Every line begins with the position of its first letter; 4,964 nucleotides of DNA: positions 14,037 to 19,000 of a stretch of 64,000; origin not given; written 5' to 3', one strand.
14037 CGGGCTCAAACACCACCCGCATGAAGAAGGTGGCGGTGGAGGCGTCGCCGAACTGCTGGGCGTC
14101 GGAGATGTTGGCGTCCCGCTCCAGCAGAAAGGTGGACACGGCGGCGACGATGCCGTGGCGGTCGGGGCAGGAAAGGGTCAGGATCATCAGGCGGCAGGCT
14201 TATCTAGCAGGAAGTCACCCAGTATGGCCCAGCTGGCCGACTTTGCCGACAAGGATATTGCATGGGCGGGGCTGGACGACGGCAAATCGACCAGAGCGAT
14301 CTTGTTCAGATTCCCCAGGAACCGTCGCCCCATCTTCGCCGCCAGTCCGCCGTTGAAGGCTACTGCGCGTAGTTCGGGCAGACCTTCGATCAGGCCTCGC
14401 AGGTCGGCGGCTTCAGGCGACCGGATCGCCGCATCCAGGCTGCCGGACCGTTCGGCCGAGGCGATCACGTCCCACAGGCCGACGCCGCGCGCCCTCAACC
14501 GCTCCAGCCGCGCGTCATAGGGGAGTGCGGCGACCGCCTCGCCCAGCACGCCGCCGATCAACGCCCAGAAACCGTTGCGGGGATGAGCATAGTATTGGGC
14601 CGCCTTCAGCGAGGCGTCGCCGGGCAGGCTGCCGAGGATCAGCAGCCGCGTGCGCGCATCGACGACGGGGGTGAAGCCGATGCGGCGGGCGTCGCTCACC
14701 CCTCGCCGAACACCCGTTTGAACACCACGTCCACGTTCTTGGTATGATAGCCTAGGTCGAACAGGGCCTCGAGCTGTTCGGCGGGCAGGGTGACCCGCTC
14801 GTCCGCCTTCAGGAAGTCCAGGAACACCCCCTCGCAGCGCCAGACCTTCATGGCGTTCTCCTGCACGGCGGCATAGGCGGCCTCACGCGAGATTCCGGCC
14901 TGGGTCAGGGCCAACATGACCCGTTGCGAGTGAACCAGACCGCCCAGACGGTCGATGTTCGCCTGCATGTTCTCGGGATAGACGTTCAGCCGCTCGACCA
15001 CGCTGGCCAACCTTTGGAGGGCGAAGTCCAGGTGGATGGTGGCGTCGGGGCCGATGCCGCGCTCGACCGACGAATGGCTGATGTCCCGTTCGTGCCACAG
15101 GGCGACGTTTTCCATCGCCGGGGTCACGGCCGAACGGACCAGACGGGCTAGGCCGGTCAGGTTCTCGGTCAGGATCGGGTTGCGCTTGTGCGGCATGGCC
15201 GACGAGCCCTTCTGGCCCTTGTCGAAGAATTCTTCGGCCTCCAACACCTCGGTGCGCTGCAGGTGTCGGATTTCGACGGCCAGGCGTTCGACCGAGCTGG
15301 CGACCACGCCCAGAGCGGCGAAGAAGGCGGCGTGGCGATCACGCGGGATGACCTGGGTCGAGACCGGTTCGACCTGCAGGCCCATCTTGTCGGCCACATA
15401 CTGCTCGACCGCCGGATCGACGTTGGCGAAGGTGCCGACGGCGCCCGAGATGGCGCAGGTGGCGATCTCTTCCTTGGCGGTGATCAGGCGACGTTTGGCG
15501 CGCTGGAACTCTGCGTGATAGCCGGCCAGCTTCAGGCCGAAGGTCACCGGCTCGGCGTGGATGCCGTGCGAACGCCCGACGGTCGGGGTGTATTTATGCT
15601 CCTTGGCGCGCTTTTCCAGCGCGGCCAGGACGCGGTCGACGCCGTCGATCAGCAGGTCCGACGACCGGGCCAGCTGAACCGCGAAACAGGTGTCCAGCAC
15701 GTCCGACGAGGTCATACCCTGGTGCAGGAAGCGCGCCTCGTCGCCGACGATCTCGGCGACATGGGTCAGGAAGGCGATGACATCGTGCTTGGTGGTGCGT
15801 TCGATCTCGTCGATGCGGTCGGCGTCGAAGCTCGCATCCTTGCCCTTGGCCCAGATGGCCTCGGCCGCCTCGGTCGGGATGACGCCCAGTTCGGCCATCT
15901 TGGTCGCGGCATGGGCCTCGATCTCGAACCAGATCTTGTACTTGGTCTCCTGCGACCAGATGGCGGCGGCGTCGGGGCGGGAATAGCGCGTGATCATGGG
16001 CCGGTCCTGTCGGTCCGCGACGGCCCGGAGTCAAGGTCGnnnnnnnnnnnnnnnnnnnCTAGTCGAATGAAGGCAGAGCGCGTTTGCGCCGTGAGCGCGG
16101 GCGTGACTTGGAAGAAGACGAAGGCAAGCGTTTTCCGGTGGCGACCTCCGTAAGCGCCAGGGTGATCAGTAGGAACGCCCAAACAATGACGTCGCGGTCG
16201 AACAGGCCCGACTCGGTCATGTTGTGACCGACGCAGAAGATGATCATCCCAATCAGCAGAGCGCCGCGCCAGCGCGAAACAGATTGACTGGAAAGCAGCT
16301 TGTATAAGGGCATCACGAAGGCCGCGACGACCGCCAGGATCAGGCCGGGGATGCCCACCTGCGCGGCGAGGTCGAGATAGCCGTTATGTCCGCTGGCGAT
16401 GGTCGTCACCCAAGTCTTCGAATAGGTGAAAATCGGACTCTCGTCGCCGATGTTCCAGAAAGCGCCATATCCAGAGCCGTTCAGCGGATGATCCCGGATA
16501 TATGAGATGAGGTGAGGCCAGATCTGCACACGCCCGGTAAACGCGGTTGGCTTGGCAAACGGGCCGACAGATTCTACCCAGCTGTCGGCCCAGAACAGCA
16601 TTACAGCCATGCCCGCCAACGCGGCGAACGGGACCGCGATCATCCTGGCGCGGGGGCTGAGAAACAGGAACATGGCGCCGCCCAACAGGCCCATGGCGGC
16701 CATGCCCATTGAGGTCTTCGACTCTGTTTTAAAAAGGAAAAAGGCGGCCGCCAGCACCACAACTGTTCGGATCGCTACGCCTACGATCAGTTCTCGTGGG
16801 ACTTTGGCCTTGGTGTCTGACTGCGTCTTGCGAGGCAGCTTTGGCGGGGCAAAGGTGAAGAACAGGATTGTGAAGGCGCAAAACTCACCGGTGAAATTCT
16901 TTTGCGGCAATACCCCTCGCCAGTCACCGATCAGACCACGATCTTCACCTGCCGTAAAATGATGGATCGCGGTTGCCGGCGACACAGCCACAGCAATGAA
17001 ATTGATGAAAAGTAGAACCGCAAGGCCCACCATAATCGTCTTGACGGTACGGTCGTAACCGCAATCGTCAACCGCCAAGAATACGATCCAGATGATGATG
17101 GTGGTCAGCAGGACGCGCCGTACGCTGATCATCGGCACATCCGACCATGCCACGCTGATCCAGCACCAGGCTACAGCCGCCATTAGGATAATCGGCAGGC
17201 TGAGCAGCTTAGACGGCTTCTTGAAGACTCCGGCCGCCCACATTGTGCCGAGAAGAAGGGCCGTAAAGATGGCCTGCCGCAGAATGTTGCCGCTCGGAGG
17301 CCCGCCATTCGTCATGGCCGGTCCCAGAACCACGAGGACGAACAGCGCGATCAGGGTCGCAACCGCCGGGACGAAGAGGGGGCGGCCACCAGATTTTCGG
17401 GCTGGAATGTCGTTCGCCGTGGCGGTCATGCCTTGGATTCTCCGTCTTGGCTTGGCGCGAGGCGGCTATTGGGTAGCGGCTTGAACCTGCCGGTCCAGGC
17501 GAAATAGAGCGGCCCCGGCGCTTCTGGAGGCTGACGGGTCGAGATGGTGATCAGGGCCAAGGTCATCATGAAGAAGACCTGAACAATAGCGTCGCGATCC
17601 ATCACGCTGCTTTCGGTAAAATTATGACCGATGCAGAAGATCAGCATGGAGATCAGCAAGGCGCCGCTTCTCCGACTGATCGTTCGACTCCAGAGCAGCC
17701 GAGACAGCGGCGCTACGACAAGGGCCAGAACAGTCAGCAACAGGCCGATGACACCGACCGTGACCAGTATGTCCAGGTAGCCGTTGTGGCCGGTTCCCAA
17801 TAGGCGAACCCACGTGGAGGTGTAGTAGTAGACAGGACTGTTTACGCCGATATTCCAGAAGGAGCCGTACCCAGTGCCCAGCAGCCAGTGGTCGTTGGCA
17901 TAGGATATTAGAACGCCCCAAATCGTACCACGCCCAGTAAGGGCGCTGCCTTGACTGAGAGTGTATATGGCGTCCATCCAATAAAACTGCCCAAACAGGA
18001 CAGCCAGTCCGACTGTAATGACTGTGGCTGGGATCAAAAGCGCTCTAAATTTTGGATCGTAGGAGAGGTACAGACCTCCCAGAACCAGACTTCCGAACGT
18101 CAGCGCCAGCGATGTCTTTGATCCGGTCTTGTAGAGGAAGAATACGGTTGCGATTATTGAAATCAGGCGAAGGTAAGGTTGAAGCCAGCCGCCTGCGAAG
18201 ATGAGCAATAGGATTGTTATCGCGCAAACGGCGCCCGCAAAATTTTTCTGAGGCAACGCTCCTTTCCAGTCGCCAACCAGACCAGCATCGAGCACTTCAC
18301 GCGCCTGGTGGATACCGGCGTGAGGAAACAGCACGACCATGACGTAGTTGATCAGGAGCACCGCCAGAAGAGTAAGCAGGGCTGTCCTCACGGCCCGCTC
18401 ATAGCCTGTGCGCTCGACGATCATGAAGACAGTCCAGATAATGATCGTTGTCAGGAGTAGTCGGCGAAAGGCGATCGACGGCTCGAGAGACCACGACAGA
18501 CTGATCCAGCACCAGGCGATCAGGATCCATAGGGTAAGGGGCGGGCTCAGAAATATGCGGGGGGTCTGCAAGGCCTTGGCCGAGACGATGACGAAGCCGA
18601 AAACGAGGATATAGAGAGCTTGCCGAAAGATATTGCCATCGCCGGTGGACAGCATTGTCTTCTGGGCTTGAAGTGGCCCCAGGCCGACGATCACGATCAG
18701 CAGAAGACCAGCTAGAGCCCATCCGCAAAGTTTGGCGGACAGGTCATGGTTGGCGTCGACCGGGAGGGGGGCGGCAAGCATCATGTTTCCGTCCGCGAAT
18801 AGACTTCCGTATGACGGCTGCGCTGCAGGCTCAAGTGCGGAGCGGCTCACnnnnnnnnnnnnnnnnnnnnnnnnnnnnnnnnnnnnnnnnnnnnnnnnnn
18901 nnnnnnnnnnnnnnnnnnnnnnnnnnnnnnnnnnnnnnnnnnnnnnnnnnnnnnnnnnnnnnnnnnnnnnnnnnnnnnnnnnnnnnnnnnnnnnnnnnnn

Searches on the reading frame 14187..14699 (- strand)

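Call 4: search_protein_families(library=pfam, proteins=[window:14187-14699:-], max_evalue=0.01)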
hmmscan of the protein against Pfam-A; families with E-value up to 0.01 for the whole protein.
window:14187-14699:- (170 aa): 1 family
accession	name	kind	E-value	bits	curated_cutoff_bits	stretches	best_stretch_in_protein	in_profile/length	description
PF03167.25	UDG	-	5.8e-09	36.6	24.3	1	12-148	3-122/141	Uracil DNA glycosylase superfamily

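Call 5: search_protein_families(library=ncbifam, proteins=[window:14187-14699:-], max_evalue=0.01)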
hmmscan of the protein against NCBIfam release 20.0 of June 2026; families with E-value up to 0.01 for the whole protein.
window:14187-14699:- (170 aa): 1 family
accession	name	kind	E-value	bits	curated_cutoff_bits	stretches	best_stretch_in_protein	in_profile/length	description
TIGR04274.1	hypoxanDNAglyco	equivalog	1.6e-44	151.6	80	1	8-157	1-150/150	DNA-deoxyinosine glycosylase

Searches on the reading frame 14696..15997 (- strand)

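Call 4: search_protein_families(library=pfam, proteins=[window:14696-15997:-], max_evalue=0.01)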
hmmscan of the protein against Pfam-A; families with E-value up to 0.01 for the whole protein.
window:14696-15997:- (433 aa): 3 families
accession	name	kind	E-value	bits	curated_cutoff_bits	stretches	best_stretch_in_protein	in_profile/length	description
PF00206.25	Lyase_1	-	3.3e-54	184.8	27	1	8-287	8-310/312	Lyase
PF10397.14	ADSL_C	-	9.1e-25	87.2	32.7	1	353-429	1-79/79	Adenylosuccinate lyase C-terminus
PF08328.16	ASL_C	-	0.0018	18.8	35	0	303-368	4-67/115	Adenylosuccinate lyase C-terminal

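Call 5: search_protein_families(library=ncbifam, proteins=[window:14696-15997:-], max_evalue=0.01)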
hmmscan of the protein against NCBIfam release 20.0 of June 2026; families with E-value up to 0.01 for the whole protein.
window:14696-15997:- (433 aa): 16 families
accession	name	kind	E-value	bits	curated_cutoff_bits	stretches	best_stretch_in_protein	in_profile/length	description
TIGR00928.1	purB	equivalog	1.6e-148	495.1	326.2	1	1-430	1-436/436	adenylosuccinate lyase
NF052536.2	CoM_syn_XcbD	exception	1.2e-75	255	600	1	5-429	14-442/443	3-sulfopropionylcysteine synthase XcbD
NF006500.1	PRK08937.2-4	subfamily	4.5e-74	249.8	626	1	4-418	13-435/448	adenylosuccinate lyase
NF006554.0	PRK09053.1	equivalog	6.8e-61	206.4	595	1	6-424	14-439/453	3-carboxy-cis,cis-muconate cycloisomerase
TIGR02426.1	protocat_pcaB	equivalog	2.3e-51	174.7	355.75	1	6-334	7-335/338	3-carboxy-cis,cis-muconate cycloisomerase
NF052556.1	NtrsucLyaStm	equivalog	4e-43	147.9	650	1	22-418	39-452/466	nitrosuccinate lyase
NF006764.0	PRK09285.1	equivalog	2.8e-37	128.2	446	1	56-352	76-382/456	adenylosuccinate lyase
NF004631.0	PRK05975.1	equivalog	4.6e-32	111.4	371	1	10-307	20-313/352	3-carboxy-cis,cis-muconate cycloisomerase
TIGR00838.1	argH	equivalog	9.8e-16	57.8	279.5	1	31-289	39-299/455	argininosuccinate lyase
NF008909.0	PRK12273.1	subfamily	2e-14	53.4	510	1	98-284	144-339/474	aspartate ammonia-lyase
TIGR00979.1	fumC_II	equivalog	3e-14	52.7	664.75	1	95-284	135-334/458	class II fumarate hydratase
NF008964.0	PRK12308.1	equivalog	2e-12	46.3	657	1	66-296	77-308/624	argininosuccinate lyase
NF002563.0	PRK02186.1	subfamily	6.8e-11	41.1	625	1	78-296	496-715/890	argininosuccinate lyase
NF009089.0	PRK12425.1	equivalog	2.2e-09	36.7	840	1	94-286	135-337/464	class II fumarate hydratase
NF011092.0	PRK14515.1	subfamily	2e-08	33.6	876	1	97-284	147-343/479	aspartate ammonia-lyase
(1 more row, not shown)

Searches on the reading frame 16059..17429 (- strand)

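Call 4: search_protein_families(library=pfam, proteins=[window:16059-17429:-], max_evalue=0.01)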
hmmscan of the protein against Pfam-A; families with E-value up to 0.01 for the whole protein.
window:16059-17429:- (456 aa): 1 family
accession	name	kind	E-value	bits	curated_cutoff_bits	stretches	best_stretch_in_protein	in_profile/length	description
PF04932.20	Wzy_C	-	3e-17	63.2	31.7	1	224-366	2-148/149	O-Antigen ligase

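Call 5: search_protein_families(library=ncbifam, proteins=[window:16059-17429:-], max_evalue=0.01)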
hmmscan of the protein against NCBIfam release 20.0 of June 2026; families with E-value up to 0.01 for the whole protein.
window:16059-17429:- (456 aa): 0 families

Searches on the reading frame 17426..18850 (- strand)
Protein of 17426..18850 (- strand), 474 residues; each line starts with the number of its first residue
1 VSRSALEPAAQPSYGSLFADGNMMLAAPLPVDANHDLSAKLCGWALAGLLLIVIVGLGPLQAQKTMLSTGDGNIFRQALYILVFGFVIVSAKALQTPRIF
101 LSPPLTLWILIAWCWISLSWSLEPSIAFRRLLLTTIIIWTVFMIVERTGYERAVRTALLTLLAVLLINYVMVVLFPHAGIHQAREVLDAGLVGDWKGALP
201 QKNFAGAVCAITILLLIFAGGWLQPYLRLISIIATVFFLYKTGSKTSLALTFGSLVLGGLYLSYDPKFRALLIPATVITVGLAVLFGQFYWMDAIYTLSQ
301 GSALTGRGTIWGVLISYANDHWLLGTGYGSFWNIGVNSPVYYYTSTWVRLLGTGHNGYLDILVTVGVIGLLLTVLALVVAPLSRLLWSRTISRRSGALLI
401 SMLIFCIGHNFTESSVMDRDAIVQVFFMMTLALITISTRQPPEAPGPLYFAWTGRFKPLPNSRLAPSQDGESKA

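Call 4: search_protein_families(library=pfam, proteins=[window:17426-18850:-], max_evalue=0.01)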
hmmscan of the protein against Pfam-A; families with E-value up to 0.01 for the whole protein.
window:17426-18850:- (474 aa): 1 family
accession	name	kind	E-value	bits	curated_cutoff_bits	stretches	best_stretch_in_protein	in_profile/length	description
PF04932.20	Wzy_C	-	2.4e-11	44.1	31.7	1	231-373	2-148/149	O-Antigen ligase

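Call 5: search_protein_families(library=ncbifam, proteins=[window:17426-18850:-], max_evalue=0.01)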
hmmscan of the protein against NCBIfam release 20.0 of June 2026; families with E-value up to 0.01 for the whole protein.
window:17426-18850:- (474 aa): 0 families
